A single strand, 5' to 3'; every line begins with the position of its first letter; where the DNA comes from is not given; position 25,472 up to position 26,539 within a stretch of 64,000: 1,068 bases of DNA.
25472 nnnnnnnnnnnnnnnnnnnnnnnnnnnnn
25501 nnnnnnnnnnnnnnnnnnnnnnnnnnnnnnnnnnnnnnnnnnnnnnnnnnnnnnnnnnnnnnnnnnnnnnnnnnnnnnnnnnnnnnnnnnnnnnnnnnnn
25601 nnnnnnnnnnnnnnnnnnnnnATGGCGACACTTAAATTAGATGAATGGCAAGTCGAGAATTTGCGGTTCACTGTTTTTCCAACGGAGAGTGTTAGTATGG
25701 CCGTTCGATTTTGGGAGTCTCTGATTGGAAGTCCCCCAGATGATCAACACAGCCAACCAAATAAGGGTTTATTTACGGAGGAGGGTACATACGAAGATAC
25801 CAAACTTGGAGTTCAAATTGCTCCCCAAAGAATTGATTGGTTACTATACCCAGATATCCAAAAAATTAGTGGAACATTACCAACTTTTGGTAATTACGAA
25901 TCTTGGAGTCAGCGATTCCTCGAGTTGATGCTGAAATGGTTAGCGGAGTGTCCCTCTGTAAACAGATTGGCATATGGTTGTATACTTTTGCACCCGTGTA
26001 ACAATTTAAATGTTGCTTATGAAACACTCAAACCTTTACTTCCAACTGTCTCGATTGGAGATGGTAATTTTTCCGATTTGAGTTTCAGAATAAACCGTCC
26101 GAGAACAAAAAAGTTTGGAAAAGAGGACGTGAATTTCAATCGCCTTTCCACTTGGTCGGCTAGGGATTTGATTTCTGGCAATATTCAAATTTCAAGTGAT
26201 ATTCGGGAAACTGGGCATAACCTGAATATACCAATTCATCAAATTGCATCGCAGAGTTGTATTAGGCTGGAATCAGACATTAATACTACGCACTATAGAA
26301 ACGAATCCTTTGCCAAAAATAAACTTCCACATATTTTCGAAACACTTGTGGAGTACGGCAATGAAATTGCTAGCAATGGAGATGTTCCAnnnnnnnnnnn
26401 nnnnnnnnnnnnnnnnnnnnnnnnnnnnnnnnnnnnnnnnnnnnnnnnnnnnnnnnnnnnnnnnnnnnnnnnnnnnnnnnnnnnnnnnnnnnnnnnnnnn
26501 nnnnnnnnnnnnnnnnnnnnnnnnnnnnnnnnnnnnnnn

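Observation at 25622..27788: Translationally coupled three-gene operon of unassignable proteins in islet 1: candidate undescribed (defence?) system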

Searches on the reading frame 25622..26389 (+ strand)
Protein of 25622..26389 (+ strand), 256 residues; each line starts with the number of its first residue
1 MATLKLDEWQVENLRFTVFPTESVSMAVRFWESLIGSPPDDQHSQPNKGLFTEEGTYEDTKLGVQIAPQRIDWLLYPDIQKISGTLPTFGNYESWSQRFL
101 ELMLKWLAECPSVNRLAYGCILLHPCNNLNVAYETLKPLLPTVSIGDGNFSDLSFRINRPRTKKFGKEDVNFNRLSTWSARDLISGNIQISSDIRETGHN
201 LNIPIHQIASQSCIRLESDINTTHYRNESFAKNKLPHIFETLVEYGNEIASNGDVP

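Call 3: search_protein_families(library=pfam, proteins=[window:25622-26389:+], max_evalue=1)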
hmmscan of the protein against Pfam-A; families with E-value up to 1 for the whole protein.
window:25622-26389:+ (256 aa): 0 families

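Call 4: search_protein_families(library=ncbifam, proteins=[window:25622-26389:+], max_evalue=1)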
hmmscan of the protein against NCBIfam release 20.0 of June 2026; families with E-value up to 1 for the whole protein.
window:25622-26389:+ (256 aa): 0 families

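Call 5: search_protein_families(library=padloc, proteins=[window:25622-26389:+], max_evalue=1)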
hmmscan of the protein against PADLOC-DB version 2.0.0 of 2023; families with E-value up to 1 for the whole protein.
window:25622-26389:+ (256 aa): 0 families

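Call 6: search_protein_families(library=phrogs, proteins=[window:25622-26389:+], max_evalue=1)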
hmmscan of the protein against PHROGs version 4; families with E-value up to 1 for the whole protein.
window:25622-26389:+ (256 aa): 0 families

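Call 10: find_homologous_proteins(query=window:25622-26389:+)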
Query window:25622-26389:+ (256 aa): 10 proteins with E <= 0.001 among 127 candidates.
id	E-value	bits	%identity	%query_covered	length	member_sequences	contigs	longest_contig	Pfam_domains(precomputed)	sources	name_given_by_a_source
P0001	3.9e-173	592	100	100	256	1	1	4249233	-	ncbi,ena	-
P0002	4.8e-134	464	79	100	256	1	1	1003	-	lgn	-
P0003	1.7e-76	275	52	100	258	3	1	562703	-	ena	-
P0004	1.8e-52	196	44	100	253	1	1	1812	-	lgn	-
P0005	1.4e-51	193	43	100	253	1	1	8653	-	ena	-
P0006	3.8e-50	189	42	100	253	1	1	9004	-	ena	-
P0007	7.4e-48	181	42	100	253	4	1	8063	-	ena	-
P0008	2.2e-41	160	39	100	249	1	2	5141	-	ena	-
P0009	4.0e-22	97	31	96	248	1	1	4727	-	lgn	-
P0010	6.5e-18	83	26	97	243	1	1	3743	-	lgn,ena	-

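Call 12: find_encoding_contigs(protein=P0003, flank=8000, max_places=3)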
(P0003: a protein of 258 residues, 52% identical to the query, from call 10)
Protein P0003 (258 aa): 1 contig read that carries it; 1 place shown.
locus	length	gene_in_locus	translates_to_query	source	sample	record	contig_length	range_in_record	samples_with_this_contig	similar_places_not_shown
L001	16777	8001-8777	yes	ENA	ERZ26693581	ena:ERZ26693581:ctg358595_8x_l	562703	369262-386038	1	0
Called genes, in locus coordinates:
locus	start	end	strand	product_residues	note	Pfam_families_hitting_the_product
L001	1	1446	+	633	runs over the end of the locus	PF01464:SLT, PF01476:LysM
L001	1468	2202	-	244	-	PF03167:UDG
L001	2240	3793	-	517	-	PF00682:HMGL-like, PF22617:HCS_D2, PF08502:LeuA_dimer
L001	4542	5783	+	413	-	PF13173:AAA_14, PF13635:DUF4143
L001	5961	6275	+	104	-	PF01381:HTH_3 (weak)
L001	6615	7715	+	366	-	PF03235:GmrSD_N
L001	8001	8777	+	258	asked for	-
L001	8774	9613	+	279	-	-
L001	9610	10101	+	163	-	-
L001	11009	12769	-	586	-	PF13489:Methyltransf_23, PF08241:Methyltransf_11, PF08242:Methyltransf_12, PF13649:Methyltransf_25, PF13395:HNH_4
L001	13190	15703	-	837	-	PF00041:fn3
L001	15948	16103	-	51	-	-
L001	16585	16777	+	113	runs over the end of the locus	-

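Call 13: find_encoding_contigs(protein=P0006, flank=8000, max_places=3)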
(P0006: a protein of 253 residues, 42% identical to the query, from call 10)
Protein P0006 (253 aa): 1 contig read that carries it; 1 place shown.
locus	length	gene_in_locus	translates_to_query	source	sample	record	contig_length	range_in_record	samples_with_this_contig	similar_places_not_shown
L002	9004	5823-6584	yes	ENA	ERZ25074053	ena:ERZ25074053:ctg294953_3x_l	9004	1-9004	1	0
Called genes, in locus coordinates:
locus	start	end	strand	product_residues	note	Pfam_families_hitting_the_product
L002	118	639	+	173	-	PF04471:Mrr_cat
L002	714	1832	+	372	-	PF11185:DUF2971 (weak)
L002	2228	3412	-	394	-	-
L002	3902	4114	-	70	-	-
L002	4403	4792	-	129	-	-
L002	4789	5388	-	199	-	PF08900:AcaB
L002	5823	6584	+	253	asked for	-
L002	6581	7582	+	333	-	-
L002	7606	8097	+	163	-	-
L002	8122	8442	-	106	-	-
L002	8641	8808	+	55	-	-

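Call 20: find_encoding_contigs(protein=P0010, flank=8000, max_places=3)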
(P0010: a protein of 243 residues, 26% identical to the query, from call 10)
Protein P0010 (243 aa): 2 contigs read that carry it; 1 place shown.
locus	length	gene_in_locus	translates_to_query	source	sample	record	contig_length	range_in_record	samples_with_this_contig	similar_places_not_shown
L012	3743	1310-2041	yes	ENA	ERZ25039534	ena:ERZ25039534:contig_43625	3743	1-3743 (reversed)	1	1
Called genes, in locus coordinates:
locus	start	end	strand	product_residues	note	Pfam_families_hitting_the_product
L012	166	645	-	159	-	-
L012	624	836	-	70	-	-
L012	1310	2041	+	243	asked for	-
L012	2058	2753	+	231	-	-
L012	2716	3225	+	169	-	-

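Call 25: search_solved_structures(query=A1, max_evalue=10)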
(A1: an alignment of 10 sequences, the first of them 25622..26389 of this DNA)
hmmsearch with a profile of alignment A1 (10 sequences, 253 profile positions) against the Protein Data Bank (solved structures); distinct sequences matched with E-value up to 10: 0.

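Call 30: search_protein_families(library=ncbifam, alignment_id=A1, max_evalue=10)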
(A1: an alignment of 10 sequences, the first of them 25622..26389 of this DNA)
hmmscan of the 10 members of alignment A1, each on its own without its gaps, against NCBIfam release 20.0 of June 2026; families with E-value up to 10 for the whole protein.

A. member 1, window:25622-26389:+ (256 aa): 0 families

B. families by the number of members that match (of 10 scanned): 1 family
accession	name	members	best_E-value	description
NF047506.1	VWA_BatB_Lepto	1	0.12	VWA domain-containing protein BatB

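Call 31: find_related_loci(query=A1, collection=genome_contigs, flank=10000)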
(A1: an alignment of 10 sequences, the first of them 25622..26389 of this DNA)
Query A1 (256 aa) in genome_contigs; peptide patterns used: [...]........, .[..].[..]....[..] (x = any residue, [..] = any of these).
70 stretches matched a pattern; 36 encode a relative of the query (tblastn E <= 1e-3); 36 distinct loci.
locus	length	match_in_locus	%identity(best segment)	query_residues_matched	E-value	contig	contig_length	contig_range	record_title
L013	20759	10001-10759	42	1-256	1e-57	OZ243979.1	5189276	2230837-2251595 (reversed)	MAG: uncultured Candidatus Binatia bacterium isolate 1ea5a42d-c5b0-4d9d-a207-f079449ea76f genome assembly, chromosome: 1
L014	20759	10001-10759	42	1-256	2e-52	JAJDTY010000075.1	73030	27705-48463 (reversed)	MAG: Candidatus Binatia bacterium isolate jk18x1bzbins.55 k141_1053463, whole genome shotgun sequence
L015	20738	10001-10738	38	4-255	2e-46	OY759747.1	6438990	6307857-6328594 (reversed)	MAG: Spirochaetia bacterium isolate 029c9a96-c795-42b2-9c0d-59f5314b817a genome assembly, chromosome: 1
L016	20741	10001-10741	35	1-256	3e-44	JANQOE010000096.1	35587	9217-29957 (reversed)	MAG: Alphaproteobacteria bacterium isolate IP29b_bin.124 k99_1193192, whole genome shotgun sequence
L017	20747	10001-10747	33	1-256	3e-44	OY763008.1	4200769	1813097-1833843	MAG: Alphaproteobacteria bacterium isolate c3f7fb18-987a-4481-a40f-6ef58412cdbb genome assembly, chromosome: 1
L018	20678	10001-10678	38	1-228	8e-44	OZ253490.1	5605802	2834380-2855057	MAG: Alphaproteobacteria bacterium isolate 903b7664-a1a7-4c44-9fb1-b1fc7b96e1ef genome assembly, chromosome: 1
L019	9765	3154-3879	38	9-255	3e-43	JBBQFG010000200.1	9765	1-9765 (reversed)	MAG: Elainellales cyanobacterium isolate Co_metawrap_1042 Cmw_1042_k141_6991157_length_9765_cov_141.8681, whole genome s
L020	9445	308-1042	37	9-256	4e-42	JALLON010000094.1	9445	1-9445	Acidobacteria bacterium AH-259-G07 AH-259-G07_NODE_94, whole genome shotgun sequence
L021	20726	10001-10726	36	9-255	6e-42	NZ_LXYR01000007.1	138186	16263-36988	Phormidesmis priestleyi BC1401 Ga0079976_1007, whole genome shotgun sequence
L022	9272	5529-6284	34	6-256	1e-41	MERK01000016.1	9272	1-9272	MAG: Betaproteobacteria bacterium RIFCSPLOWO2_12_FULL_64_23 rifcsplowo2_12_scaffold_11809, whole genome shotgun sequence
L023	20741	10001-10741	34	4-255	2e-41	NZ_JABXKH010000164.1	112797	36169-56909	MAG: Nostoc sp. NMS2 NODE_178_length_112797_cov_259.598, whole genome shotgun sequence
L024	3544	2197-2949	34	6-255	5e-40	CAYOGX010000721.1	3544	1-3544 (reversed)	MAG TPA_asm: uncultured Planctomycetales bacterium isolate binchicken_co334_64 genome assembly, contig: NODE_57150_lengt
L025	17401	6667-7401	34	6-255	1e-39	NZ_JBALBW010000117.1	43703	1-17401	MAG: Nostoc sp. isolate 8277 bin 2 NODE_54_length_43703_cov_28.147014, whole genome shotgun sequence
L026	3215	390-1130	34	9-255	4e-38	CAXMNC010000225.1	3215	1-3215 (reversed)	MAG: Acidiferrobacterales bacterium isolate 07C-BC-St02_bin.17.orig genome assembly, contig: k141_4517036, whole genome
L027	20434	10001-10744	33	6-255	7e-38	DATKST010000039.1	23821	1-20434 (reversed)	MAG TPA_asm: Terriglobia bacterium isolate SMAG_U14061 k141_114945, whole genome shotgun sequence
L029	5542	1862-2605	32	4-256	5e-36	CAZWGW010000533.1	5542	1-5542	MAG TPA_asm: uncultured Planctomycetaceae bacterium isolate SRP237561_co1_68 genome assembly, contig: NODE_31886_length_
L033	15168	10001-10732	33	6-256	1e-33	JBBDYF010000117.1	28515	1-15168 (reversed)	MAG: Pirellulaceae bacterium isolate LejiaD_63_11 Lejia_D_2678_length_28515_cov_6, whole genome shotgun sequence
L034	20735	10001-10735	32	7-254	2e-33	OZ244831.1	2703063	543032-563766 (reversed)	MAG: Dehalococcoidia bacterium isolate fefddc82-9128-483f-92e3-00fb9ba73f2d genome assembly, chromosome: 1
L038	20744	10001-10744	31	1-254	6e-31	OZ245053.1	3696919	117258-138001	MAG: Woeseiaceae bacterium isolate 4718722b-8c10-401d-82db-3c14cb848c61 genome assembly, chromosome: 1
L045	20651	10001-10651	26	3-228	8e-13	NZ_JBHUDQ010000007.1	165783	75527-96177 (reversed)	Ramlibacter ginsenosidimutans strain KCTC 22276 spades_K_25_97_7, whole genome shotgun sequence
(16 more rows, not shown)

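Call 36: predict_structure(alignment_id=A1)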
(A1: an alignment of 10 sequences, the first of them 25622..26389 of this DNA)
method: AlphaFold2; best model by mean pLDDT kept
length: 256 residues; sequences in the alignment: 10
mean_pLDDT: 85.9   pTM: 0.85
mean pLDDT of the five models: 85.9, 84.6, 80.8, 79.5, 77.3
residues with pLDDT >= 90: 147; 70-90: 69; 50-70: 32; < 50: 8
segments of 3 or more residues with pLDDT < 50: 193-200
pLDDT, mean of each block of 10 residues (from residue 1): 86 97 85 91 86 92 94 92 79 97 93 96 92 89 66 82 90 93 67 48 63 94 87 95 96 83
secondary structure, 60 per line:
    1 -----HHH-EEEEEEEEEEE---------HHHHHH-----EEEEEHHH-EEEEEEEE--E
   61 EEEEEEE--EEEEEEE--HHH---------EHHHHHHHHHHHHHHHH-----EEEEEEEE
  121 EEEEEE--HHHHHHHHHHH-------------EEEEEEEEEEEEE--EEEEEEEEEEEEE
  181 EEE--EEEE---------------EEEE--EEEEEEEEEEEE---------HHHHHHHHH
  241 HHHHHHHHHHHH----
elements in order: E10-20 H30-35 E41-45 E50-57 E60-67 E70-76 H92-107 E113-126 H129-139 E153-165 E168-183 E186-189 E205-208 E211-222 H232-252

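Call 38: search_protein_representatives(alignment_id=A1)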
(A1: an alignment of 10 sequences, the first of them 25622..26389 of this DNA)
Query: 10 sequences, 253 profile positions. Proteins with E-value up to 0.001 (for the whole library): 3490; up to 1e-10: 2803; up to 1e-30: 1645. The best 150 are listed.
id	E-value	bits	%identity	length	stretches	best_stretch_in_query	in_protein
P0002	6.1e-108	376.2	-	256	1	1-253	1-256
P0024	4.8e-93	327.4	-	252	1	1-253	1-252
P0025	3.9e-89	314.6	-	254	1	1-252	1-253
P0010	2.7e-86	305.3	-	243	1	8-253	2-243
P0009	6.1e-83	294.3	-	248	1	1-251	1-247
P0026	9.9e-82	290.4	-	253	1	1-253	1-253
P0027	3.2e-80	285.4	-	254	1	2-253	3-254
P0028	4.5e-80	284.9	-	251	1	1-252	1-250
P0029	2.3e-79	282.6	-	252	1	1-251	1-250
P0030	2.4e-78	279.3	-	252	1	1-253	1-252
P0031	3.1e-74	265.8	-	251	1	1-253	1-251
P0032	2.6e-73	262.8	-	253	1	1-253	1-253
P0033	5.1e-73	261.8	-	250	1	1-252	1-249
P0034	7.6e-73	261.3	-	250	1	1-251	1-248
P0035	2.6e-72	259.5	-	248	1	1-252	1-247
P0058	1.9e-63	230.4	-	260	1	1-253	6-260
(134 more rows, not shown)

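Call 41: fold_search(model_id=the predicted structure, library=pdb)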
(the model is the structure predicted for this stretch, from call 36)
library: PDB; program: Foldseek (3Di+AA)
matches with E <= 10: 391; with E <= 0.001: 1
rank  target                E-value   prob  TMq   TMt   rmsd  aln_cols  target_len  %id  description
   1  6bm7_F                3.0e-04  0.99  0.29  0.26  17.4       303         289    8  Crystal structure of Trypanosoma brucei AdoMetDC/prozyme heterodimer in complex with pyrimidineamine inhibitor UTSAM56 (released 2018-01-03)
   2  5tvm_E                1.3e-03  0.91  0.26  0.24  16.2       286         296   11  Crystal structure of Trypanosoma brucei AdoMetDC/prozyme heterodimer (released 2017-01-11)
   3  5tvf_E                1.5e-03  0.91  0.26  0.24  18.3       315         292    8  Crystal structure of Trypanosoma brucei AdoMetDC/prozyme heterodimer in complex with inhibitor CGP 40215 (released 2017-01-11)
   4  5tvf_F                1.7e-03  0.95  0.28  0.25  18.0       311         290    6  Crystal structure of Trypanosoma brucei AdoMetDC/prozyme heterodimer in complex with inhibitor CGP 40215 (released 2017-01-11)
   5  5tvm_F                2.7e-03  0.90  0.27  0.24  17.8       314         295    6  Crystal structure of Trypanosoma brucei AdoMetDC/prozyme heterodimer (released 2017-01-11)
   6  6bm7_E                5.3e-03  0.80  0.26  0.24  19.1       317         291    8  Crystal structure of Trypanosoma brucei AdoMetDC/prozyme heterodimer in complex with pyrimidineamine inhibitor UTSAM56 (released 2018-01-03)
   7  8wv0_A                9.6e-02  0.14  0.18  0.15  19.2       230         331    8  Outer membrane porin of Burkholderia pseudomallei (BpsOmp38) (released 2024-10-30)
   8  9lb6                  1.2e-01  0.04  0.10  0.05  18.6       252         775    9  Crystal structure of trehalose 6-phosphate phosphatase Weissella ceti (released 2025-07-30)
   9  2jpi_MODEL_1_A        1.3e-01  0.84  0.23  0.50   5.5       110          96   12  NMR structure of PA4090 from Pseudomonas aeruginosa (released 2007-10-16)
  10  1h54_B                1.3e-01  0.06  0.11  0.04  20.4       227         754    8  Maltose phosphorylase from Lactobacillus brevis (released 2001-09-05)
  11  5xfs_C                1.7e-01  0.11  0.18  0.17  15.3       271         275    8  Crystal structure of PE8-PPE15 in complex with EspG5 from M. tuberculosis (released 2017-08-30)
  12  9v6e_A                2.2e-01  0.12  0.20  0.07  17.9       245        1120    8  Cryo-EM structure of human full length KICSTOR complex (state 1) (released 2025-11-12)
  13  3oji_B                2.4e-01  0.07  0.11  0.13  15.6       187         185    8  X-ray crystal structure of the Py13 -pyrabactin complex (released 2011-08-10)
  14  1h54_A                2.4e-01  0.03  0.10  0.05  19.7       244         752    7  Maltose phosphorylase from Lactobacillus brevis (released 2001-09-05)
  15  1bxw                  2.6e-01  0.02  0.11  0.11  21.6       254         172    7  OUTER MEMBRANE PROTEIN A (OMPA) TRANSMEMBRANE DOMAIN (released 1998-10-14)
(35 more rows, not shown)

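Call 43: list_cluster_members(proteins=[window:25622-26389:+, window:26389-27297:+, window:27297-27785:+])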
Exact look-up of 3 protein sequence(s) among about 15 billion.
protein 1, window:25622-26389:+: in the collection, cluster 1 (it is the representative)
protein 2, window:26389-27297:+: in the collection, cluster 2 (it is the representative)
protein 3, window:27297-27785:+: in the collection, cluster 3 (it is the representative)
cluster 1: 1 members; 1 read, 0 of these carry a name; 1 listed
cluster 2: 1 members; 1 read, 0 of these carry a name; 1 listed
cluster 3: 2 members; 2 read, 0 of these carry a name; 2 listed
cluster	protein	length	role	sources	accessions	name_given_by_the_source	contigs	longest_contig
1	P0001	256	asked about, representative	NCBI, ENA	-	-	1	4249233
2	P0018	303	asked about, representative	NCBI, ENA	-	-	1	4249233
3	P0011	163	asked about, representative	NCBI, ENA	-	-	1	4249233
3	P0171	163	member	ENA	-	-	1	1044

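Call 44: find_encoding_contigs(protein=window:25622-26389:+, flank=10000, max_places=2)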
Protein window:25622-26389:+ (256 aa): no gene with exactly this product is on record in the collection.

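Call 48: search_protein_families(library=pfam, proteins=[L017:10747-11664:+, L017:11597-12208:+, L022:6293-6739:+, L022:6739-7197:+, L026:1832-2263:+, L034:11583-12017:+, L033:11198-12028:+, L045:11354-12025:+, L038:11399-11872:+, L029:3465-4142:+], max_evalue=0.1)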
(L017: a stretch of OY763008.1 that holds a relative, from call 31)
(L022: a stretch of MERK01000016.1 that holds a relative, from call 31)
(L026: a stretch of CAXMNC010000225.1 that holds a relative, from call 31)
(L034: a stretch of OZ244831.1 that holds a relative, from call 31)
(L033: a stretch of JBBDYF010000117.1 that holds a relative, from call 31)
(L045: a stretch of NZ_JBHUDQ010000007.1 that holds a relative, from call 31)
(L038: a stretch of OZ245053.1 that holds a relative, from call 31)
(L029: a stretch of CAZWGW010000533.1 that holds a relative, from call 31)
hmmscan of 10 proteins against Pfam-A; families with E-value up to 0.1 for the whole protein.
L017:10747-11664:+ (306 aa): 2 families
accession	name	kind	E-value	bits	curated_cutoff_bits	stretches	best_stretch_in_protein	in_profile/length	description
PF20432.4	Xre-like-HTH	-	0.071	13.9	25.8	0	195-226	7-38/63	Antitoxin Xre-like helix-turn-helix domain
PF16976.10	RcpC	-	0.08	13.3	28.8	0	162-205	23-66/114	Flp pilus assembly protein RcpC/CpaB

L017:11597-12208:+ (204 aa): 1 family
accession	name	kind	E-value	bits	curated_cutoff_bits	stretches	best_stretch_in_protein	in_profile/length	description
PF08808.17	RES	-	4.2e-09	37.1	23.2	1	37-195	2-152/157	RES domain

L022:6293-6739:+ (149 aa): 0 families

L022:6739-7197:+ (153 aa): 1 family
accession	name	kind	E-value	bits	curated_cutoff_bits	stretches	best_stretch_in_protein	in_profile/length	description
PF01850.27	PIN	-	0.00034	21.7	23.6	1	35-121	28-103/120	PIN domain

L026:1832-2263:+ (144 aa): 0 families

L034:11583-12017:+ (145 aa): 0 families

L033:11198-12028:+ (277 aa): 0 families

L045:11354-12025:+ (224 aa): 0 families

L038:11399-11872:+ (158 aa): 2 families
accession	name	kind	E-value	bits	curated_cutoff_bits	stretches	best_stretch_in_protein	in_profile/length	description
PF13975.11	gag-asp_proteas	-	0.00053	21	28.2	1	47-99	9-59/92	gag-polyprotein putative aspartyl protease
PF13650.11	Asp_protease_2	-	0.0013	19.9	24.3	1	44-82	7-44/90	Aspartyl protease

L029:3465-4142:+ (226 aa): 0 families

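Call 50: find_related_loci(query=A1, collection=metagenome_contigs, flank=6000)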
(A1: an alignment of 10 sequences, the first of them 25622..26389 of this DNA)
Query A1 (256 aa) in metagenome_contigs; peptide patterns used: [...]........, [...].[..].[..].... (x = any residue, [..] = any of these).
275 stretches matched a pattern; 193 encode a relative of the query (tblastn E <= 1e-3); the best 80 are kept; 80 distinct loci.
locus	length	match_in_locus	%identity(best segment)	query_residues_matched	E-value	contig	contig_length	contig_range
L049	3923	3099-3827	37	8-255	5e-50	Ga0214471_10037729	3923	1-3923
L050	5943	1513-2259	38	6-256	2e-48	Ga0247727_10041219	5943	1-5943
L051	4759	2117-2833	36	9-255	2e-47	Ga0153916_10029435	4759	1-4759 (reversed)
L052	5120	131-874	37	6-255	8e-46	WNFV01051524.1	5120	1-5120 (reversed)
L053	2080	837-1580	37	6-255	3e-46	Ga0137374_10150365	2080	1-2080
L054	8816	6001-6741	37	7-256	1e-45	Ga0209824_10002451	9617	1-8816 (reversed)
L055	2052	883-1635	35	1-254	4e-46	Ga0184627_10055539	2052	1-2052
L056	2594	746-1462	36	6-256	5e-45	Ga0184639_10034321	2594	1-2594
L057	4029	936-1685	36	2-254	5e-45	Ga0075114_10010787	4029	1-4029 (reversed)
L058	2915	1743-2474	37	9-255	3e-44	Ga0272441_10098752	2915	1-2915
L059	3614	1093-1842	36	6-256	3e-44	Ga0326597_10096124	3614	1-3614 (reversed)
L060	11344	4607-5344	33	6-256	4e-43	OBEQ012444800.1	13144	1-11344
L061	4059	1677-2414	33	6-256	4e-43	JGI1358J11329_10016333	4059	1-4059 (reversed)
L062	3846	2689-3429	34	6-256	9e-43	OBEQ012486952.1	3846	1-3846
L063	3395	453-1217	34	2-256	6e-43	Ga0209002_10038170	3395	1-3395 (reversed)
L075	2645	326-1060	37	9-255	1e-41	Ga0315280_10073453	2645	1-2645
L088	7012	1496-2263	33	2-256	2e-39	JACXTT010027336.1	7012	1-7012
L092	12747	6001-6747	33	7-255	5e-39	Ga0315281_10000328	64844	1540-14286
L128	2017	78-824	31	6-256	8e-36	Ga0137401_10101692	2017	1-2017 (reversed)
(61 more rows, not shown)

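Call 51: find_related_loci(query=A1, collection=viral_contigs, flank=10000)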
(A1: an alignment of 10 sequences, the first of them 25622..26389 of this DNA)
Query A1 (256 aa) in viral_contigs; peptide patterns used: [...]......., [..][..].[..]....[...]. (x = any residue, [..] = any of these).
40 stretches matched a pattern, but none encodes a relative of the query by tblastn (E <= 1e-3).
